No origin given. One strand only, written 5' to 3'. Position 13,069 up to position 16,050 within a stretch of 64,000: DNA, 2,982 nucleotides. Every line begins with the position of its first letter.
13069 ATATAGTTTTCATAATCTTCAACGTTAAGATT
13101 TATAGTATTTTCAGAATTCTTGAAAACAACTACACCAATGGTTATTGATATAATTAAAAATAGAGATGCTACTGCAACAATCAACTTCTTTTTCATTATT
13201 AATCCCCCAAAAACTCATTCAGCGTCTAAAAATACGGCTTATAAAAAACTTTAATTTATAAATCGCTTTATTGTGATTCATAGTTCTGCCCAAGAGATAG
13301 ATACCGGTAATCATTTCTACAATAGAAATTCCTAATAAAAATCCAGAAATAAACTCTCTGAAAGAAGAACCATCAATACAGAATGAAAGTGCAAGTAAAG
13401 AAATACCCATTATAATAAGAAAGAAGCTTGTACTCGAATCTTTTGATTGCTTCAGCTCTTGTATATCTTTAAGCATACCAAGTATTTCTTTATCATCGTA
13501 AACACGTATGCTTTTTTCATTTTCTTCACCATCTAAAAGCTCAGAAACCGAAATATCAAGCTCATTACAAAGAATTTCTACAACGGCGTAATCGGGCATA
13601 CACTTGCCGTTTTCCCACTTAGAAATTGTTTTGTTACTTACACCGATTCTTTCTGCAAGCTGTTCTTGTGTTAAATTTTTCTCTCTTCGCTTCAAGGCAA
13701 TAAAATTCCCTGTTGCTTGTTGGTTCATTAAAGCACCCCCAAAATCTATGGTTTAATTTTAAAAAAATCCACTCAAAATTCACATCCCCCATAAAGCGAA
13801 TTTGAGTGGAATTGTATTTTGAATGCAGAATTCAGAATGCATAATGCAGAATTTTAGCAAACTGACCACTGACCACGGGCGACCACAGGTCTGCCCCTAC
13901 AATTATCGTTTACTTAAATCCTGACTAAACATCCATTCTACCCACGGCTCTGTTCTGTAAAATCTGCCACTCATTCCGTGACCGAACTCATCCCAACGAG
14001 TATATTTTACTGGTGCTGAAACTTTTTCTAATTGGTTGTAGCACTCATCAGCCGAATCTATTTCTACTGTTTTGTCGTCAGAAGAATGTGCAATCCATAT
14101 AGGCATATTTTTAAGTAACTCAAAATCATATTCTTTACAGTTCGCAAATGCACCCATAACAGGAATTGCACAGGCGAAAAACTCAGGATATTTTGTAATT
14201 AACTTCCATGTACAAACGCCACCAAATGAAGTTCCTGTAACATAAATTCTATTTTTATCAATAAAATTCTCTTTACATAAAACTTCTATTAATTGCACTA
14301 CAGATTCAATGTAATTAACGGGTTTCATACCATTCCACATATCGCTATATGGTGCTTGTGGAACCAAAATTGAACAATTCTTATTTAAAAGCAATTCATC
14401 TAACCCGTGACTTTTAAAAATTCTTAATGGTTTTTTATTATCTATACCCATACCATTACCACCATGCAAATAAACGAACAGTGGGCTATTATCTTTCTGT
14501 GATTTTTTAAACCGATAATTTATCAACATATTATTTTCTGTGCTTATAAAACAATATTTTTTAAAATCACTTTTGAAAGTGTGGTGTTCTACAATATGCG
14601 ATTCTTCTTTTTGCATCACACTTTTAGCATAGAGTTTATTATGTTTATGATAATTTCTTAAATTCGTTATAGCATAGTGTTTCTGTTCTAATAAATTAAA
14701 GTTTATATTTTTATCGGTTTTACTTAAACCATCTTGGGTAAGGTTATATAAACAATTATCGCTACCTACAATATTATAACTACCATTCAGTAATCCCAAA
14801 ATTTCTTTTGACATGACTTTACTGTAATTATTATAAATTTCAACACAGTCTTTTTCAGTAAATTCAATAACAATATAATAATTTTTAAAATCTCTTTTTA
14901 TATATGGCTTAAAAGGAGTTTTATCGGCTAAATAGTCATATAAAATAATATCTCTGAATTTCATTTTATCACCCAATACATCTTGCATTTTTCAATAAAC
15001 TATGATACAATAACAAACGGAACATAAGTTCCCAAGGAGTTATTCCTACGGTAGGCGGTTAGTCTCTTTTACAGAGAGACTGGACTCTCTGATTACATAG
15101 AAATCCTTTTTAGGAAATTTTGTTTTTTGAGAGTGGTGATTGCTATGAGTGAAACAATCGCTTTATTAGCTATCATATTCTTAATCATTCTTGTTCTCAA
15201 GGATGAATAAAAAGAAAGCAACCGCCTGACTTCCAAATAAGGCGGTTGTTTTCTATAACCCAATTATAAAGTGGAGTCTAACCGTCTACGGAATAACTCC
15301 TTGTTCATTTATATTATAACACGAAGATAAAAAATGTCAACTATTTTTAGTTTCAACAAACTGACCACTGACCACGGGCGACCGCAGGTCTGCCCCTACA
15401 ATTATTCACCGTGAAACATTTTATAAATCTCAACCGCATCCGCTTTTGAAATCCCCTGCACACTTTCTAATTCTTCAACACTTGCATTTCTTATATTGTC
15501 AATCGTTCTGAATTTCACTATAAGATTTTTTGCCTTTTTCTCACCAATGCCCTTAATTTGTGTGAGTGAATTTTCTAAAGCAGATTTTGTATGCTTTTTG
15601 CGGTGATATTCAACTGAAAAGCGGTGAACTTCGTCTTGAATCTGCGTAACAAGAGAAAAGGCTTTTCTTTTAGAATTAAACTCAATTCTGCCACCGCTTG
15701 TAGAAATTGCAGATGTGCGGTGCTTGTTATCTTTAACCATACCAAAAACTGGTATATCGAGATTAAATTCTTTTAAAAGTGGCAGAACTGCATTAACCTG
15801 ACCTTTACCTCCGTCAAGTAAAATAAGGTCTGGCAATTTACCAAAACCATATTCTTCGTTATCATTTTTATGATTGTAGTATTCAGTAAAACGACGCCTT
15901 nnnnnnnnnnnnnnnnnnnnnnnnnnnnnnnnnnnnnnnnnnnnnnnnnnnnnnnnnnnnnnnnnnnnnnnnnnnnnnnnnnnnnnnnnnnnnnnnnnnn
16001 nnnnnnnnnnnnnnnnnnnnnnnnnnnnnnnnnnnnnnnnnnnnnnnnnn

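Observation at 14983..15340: Candidate type I toxin-antitoxin-like locus: 21-aa hydrophobic peptide between face-to-face promoters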

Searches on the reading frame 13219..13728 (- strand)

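Call 7: search_protein_families(library=pfam, proteins=[window:13219-13728:-])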
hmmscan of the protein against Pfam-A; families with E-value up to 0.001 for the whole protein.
window:13219-13728:- (169 aa): 6 families
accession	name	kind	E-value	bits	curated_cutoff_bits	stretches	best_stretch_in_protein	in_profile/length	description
PF01381.28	HTH_3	-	1e-15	57.9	23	1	11-64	2-55/55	Helix-turn-helix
PF12844.13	HTH_19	-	1.2e-14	54.4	30.2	1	7-68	1-62/64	Helix-turn-helix domain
PF13560.12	HTH_31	-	1.9e-10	41.3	27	1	12-63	8-60/64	Helix-turn-helix domain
PF13443.12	HTH_26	-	1.1e-07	32.4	22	1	15-66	7-59/63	Cro/C1-type HTH DNA-binding domain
PF15731.11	MqsA_antitoxin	-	0.00016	22.2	30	1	5-53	69-117/131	Antitoxin component of bacterial toxin-antitoxin system, MqsA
PF07022.19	Phage_CI_repr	-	0.00052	20.8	22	1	20-70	14-63/65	Bacteriophage CI repressor helix-turn-helix domain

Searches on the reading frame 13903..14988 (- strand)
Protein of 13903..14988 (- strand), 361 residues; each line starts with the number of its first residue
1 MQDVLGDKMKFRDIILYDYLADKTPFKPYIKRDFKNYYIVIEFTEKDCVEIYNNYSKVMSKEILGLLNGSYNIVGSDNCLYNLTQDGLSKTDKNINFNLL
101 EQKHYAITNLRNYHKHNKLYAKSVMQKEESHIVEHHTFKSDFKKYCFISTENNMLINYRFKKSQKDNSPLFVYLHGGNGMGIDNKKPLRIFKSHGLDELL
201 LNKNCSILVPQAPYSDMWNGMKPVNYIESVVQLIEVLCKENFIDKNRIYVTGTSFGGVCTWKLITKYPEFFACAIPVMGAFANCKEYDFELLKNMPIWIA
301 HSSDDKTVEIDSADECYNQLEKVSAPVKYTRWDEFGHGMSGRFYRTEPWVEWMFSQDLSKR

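Call 7: search_protein_families(library=pfam, proteins=[window:13903-14988:-])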
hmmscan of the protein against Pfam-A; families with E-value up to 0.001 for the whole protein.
window:13903-14988:- (361 aa): 4 families
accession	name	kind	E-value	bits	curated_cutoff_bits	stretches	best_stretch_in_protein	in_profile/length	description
PF00326.27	Peptidase_S9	-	2e-12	47.5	22.6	1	214-286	32-104/213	Prolyl oligopeptidase family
PF02230.22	Abhydrolase_2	-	5.8e-07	30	23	1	227-342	87-204/217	Phospholipase/Carboxylesterase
PF01738.24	DLH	-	3.4e-05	24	21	1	234-338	85-187/217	Dienelactone hydrolase family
PF12146.15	Hydrolase_4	-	0.00022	21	27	0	226-277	58-107/239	Serine aminopeptidase, S33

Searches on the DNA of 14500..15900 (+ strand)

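Call 3: search_rna_families(source=window, start=14500, end=15900, threshold=evalue, max_evalue=10, show_alignments=3)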
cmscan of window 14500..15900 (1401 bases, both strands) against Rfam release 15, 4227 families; matches with E-value up to 10: 10.
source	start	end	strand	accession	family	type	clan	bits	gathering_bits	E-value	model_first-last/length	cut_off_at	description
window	15200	15254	+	RF02376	antisense_SR1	Gene; sRNA;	-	22.4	45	0.084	160-208/210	no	SR1 sRNA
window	15214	15329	-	RF02618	SSRC34_2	Gene; sRNA;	-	22.1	48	0.81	1-125/125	no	Streptococcus sRNA 34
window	15185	15257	+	RF02074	STnc240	Gene; sRNA;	-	19.9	55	6.3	1-77/77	no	Enterobacterial sRNA STnc240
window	15157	15254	+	RF01859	Phe_leader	Cis-reg; leader;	-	19.4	55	2.8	1-125/125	no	Phenylalanine leader peptide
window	15156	15254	+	RF00515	PyrR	Cis-reg;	-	19.3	54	8.8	1-115/115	no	PyrR binding site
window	15180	15300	-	RF04180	BTnc231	Gene; sRNA;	-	17.8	80.4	0.89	1-154/154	no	Bacteroides sRNA BTnc231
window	15039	15127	+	RF01384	InvR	Gene;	-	16.2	60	7.7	1-91/91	no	Invasion gene-associated RNA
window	15059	15129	-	RF00107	FinP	Gene;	CL00016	15.7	45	6.4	1-76/76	no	FinP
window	15206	15260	-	RF00752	mir-14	Gene; miRNA;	-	15.4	53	6.3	1-63/63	no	mir-14 microRNA precursor family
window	15683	15895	-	RF01894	PCA3_2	Gene; lncRNA;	-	9.7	100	4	1-409/409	no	Prostate cancer antigen RNA 3 conserved region 2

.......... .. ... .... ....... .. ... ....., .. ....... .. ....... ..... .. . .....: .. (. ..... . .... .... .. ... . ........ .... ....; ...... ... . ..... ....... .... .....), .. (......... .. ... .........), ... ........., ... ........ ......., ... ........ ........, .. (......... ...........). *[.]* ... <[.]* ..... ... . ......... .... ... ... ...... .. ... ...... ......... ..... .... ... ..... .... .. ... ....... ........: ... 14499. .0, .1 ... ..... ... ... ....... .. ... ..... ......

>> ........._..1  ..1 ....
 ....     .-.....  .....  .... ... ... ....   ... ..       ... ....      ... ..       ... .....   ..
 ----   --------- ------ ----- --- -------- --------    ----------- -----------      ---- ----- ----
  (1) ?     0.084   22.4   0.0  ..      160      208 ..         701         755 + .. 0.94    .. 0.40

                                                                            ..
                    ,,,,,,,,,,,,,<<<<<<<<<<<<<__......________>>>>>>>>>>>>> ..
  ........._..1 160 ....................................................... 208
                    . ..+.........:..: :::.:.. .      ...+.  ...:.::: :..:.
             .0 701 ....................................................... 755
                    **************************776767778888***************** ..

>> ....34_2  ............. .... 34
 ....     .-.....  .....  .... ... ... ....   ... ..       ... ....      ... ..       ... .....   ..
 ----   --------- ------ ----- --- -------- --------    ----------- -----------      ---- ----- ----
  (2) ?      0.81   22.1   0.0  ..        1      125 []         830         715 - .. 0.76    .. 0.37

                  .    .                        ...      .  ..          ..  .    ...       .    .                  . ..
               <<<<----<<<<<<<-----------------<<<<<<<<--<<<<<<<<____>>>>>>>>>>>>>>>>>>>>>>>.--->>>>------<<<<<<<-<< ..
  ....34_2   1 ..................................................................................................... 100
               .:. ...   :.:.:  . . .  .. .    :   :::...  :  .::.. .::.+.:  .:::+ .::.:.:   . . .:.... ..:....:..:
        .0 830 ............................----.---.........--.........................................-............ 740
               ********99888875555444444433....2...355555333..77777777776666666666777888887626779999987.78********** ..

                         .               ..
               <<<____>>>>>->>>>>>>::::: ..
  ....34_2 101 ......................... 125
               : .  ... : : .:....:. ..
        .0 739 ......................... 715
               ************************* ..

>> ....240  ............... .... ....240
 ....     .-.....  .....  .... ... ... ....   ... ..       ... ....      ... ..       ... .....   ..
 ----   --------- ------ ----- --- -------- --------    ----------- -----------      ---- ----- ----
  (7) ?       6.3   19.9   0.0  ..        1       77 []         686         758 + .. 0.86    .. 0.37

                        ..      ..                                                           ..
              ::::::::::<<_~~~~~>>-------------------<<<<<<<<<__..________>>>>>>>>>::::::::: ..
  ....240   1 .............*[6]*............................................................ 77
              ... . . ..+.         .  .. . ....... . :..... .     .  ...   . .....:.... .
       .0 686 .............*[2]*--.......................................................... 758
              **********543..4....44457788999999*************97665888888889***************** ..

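Call 38: search_dna_similar(query=window:14975-15345:+, collection=plasmids, mode=distant, max_evalue=0.01)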
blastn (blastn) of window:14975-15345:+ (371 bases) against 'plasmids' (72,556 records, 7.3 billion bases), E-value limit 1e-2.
Records with a match: 1; places in all: 2; records where one place covers at least 80% of the query: 0.
Best place of each record, by identity: 80-90% 1.
By first word of the organism name: Methylomagnum 1.
By predicted mobility (MOB-suite, as given by PLSDB): non-mobilizable 1.
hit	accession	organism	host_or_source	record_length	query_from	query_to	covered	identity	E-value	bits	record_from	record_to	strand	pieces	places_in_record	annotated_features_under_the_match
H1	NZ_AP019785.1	Methylomagnum ishizawai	-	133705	222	261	11%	87.5%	2e-3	51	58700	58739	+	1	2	transposase family protein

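Call 56: build_rna_model(alignment_id=A4)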
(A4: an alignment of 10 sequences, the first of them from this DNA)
Model R1 built from alignment A4 (10 sequences, 110 columns); structure: RNAalifold consensus.
model positions 97; base pairs 17; branch points 1; effective number of sequences 1.72; information 0.59 bits per position. Calibrated on 0.2 Mb of random sequence (short: E-values are rough).
structure used (alignment columns):
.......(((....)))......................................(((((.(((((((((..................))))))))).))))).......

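Call 57: search_with_rna_model(model_id=R1, sources=[window, L005, L006, L007, L008, L009, L010, L011, L012, L013, L014, L015, L016, L017, L018, L019, L020, L021, L022, L023, L024, L025, L026, L027, L028, L029, L030, L031, L032, L033, L034, L035, L036, L037, L038, L039, L040, L041, L042, L043, L044, L045, L046, L047, L048, L049, L050, L051, L052, L053, L054, L055, L056, L057, L058, L059, L060, L061, L062, L063, L064, L065, L066, L067, L068, L069, L070, L071, L072, L073, L074, L075, L076, L077, L078, L079, L080, L081, L082, L083, L084, L085, L086, L087, L088, L089, L090, L091, L092], max_evalue=10)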
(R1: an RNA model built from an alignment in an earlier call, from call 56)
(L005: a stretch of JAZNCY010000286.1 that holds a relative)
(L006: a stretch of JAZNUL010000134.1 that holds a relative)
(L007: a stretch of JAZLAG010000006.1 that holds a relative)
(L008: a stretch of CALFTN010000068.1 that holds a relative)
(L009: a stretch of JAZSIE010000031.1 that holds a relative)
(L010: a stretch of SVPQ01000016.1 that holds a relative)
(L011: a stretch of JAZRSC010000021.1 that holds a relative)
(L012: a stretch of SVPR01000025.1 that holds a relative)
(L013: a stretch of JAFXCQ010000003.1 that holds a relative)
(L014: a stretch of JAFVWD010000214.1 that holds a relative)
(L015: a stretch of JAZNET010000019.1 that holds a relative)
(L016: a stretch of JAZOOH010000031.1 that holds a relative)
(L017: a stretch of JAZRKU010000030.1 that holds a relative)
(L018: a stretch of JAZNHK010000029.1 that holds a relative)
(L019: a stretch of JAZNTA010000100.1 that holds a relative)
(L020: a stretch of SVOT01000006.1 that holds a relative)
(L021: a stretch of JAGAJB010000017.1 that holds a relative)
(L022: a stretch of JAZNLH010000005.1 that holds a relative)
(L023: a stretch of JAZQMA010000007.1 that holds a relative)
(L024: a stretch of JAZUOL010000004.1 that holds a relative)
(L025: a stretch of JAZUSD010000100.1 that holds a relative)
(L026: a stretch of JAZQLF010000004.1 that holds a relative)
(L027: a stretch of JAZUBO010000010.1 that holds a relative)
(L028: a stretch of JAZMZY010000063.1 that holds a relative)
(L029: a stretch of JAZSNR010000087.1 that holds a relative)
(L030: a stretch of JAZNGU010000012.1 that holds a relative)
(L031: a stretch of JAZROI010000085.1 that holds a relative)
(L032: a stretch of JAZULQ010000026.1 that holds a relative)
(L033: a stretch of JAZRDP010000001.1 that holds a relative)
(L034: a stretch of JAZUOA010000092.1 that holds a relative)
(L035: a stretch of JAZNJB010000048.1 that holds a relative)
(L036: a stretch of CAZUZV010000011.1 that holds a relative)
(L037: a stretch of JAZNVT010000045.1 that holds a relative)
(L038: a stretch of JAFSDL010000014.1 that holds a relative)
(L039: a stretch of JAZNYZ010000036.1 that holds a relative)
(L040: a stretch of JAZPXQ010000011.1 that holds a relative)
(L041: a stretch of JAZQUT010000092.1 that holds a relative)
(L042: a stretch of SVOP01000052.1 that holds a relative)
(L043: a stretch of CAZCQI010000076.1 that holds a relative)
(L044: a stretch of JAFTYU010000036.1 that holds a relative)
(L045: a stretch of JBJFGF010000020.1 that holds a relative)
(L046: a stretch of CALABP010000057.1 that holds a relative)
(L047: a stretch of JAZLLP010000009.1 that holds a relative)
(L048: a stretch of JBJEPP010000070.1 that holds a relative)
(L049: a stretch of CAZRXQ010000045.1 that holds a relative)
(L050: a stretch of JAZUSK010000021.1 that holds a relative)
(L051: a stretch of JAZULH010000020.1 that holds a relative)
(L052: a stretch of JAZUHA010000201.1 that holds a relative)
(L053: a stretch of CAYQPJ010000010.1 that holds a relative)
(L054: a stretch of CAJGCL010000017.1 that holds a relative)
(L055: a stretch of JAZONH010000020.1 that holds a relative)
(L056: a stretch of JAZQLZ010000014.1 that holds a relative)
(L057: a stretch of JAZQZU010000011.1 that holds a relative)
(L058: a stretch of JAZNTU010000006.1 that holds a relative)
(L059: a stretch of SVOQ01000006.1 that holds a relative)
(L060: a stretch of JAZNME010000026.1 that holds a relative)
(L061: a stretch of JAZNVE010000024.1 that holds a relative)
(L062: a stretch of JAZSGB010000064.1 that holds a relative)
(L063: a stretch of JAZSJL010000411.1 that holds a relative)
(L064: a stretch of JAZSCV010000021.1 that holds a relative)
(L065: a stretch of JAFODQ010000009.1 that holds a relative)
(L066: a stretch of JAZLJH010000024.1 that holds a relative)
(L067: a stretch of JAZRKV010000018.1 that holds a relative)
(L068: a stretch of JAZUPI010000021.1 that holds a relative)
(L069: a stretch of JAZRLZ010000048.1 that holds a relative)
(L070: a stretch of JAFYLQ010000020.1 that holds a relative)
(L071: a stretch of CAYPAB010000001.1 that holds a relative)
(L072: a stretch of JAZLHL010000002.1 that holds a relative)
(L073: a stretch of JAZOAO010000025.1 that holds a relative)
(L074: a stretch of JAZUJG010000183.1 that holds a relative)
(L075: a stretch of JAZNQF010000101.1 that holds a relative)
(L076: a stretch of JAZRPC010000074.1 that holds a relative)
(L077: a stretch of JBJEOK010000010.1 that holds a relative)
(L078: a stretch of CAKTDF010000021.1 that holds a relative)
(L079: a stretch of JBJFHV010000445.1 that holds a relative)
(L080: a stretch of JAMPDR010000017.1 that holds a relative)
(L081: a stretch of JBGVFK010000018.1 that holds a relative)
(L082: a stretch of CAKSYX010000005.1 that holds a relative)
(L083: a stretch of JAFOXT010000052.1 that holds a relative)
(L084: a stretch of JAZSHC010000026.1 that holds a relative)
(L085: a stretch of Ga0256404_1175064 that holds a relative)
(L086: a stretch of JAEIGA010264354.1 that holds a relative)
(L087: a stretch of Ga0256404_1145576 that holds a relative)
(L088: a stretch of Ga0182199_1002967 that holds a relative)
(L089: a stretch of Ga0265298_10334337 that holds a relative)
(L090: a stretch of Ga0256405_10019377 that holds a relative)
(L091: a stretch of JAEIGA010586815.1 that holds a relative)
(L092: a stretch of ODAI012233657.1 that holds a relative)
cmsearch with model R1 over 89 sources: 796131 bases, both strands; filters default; matches with E-value up to 10: 62.
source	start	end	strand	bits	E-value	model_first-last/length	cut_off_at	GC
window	15209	15306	-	96.6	5.8e-17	1-97/97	no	0.4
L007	5899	5996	+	96.6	5.8e-17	1-97/97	no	0.4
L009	5938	6035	+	96.6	5.8e-17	1-97/97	no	0.4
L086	2115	2213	+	96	7.9e-17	1-97/97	no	0.38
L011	5974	6071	+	94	2.1e-16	1-97/97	no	0.43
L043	4540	4632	-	91.9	5.4e-16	1-97/97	no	0.44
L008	5942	6039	+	91.7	6.2e-16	1-97/97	no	0.41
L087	765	857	-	85.8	1e-14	1-97/97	no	0.42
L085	418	510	+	83.7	2.7e-14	1-97/97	no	0.43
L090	897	989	+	83.7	2.7e-14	1-97/97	no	0.43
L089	206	304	+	81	1e-13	1-97/97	no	0.43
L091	1420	1509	+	80.8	1.1e-13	1-97/97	no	0.41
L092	207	296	-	78.1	3.9e-13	1-97/97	no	0.41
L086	2164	2268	-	36.8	0.00014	1-97/97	no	0.29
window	15193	15254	+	33.2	0.0008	29-93/97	no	0.4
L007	5951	6012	-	33.2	0.0008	29-93/97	no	0.4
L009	5990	6051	-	33.2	0.0008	29-93/97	no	0.4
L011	6026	6087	-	31.1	0.0022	29-93/97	no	0.42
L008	5994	6053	-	29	0.0058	32-93/97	no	0.38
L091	1462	1521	-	28.9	0.0063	33-93/97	no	0.32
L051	2830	2923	-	24.5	0.05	1-97/97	no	0.31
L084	7731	7805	+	23.3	0.09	1-97/97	no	0.28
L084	8030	8100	+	22.2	0.15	1-97/97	no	0.27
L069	2787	2875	-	22.2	0.15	1-97/97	no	0.29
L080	4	103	+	22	0.17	1-97/97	no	0.31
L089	257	300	-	21.3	0.23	49-93/97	no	0.48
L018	1908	2013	-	20.9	0.28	1-97/97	no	0.38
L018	1860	1960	+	20.4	0.36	1-97/97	no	0.37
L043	4541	4588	+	20.2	0.39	46-93/97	no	0.4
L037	1989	2082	-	20.1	0.41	1-97/97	no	0.41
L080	7211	7314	+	19.9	0.46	1-97/97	no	0.38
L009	6151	6214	-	19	0.7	1-97/97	no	0.47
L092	212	251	+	18.8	0.77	50-92/97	no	0.43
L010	3680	3764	-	18.4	0.91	1-97/97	no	0.32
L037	1935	2036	+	18.4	0.92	1-97/97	no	0.4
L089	390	485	-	18.3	0.98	1-97/97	no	0.5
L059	3723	3809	-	17.8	1.2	1-97/97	no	0.39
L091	1586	1654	-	17.2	1.6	1-97/97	no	0.48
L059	3731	3767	+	17.1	1.7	53-89/97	no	0.41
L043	4397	4463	+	16.9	1.9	1-97/97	no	0.51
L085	587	648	-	16.9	1.9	1-97/97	no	0.45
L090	1066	1127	-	16.9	1.9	1-97/97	no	0.45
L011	6186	6250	-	16.3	2.4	1-97/97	no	0.49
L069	2754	2834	+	16.2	2.6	1-97/97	no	0.26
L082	6318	6405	+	16.2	2.6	1-97/97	no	0.38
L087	627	688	+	15.6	3.5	1-97/97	no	0.48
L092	69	130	+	15.3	4.1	1-97/97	no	0.47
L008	6155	6219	-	15.1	4.4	1-97/97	no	0.46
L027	4307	4411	-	15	4.6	1-97/97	no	0.29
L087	721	820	+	14.6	5.7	1-97/97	no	0.31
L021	3665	3773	+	14.3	6.5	1-97/97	no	0.4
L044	3883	3988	+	13.5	9.6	1-97/97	no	0.41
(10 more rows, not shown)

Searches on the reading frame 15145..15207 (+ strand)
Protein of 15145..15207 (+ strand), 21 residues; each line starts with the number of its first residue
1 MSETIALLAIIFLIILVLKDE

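Call 30: search_protein_families(library=pfam, max_evalue=10, proteins=[window:15145-15207:+])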
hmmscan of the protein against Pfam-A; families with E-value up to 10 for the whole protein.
seq(21 aa): 0 families

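Call 31: search_protein_families(library=ncbifam, max_evalue=10, proteins=[window:15145-15207:+])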
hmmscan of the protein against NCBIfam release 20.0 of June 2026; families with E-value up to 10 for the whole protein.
seq(21 aa): 1 family
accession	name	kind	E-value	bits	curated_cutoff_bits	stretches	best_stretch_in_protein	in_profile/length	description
NF047942.1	TatA_Rickett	exception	0.19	11.4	90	1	2-18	2-18/45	twin-arginine translocase TatA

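Call 61: list_cluster_members(proteins=[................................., window:15145-15207:+, window:15127-15207:+, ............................, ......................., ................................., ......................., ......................, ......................])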
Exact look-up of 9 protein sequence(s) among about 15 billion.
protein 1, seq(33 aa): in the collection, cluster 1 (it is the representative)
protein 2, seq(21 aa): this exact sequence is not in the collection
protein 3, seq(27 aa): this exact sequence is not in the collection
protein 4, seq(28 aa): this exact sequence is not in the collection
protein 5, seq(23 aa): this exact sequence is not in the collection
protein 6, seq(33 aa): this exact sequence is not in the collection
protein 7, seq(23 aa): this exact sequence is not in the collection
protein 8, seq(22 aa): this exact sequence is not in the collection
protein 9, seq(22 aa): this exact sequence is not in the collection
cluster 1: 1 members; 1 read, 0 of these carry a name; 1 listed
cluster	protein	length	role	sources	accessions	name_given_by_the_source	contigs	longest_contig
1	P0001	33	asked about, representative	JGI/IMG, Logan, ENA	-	-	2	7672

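Call 64: search_protein_families(library=phrogs, max_evalue=1, proteins=[window:15145-15207:+])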
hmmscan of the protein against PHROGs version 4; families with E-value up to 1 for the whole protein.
seq(21 aa): 0 families
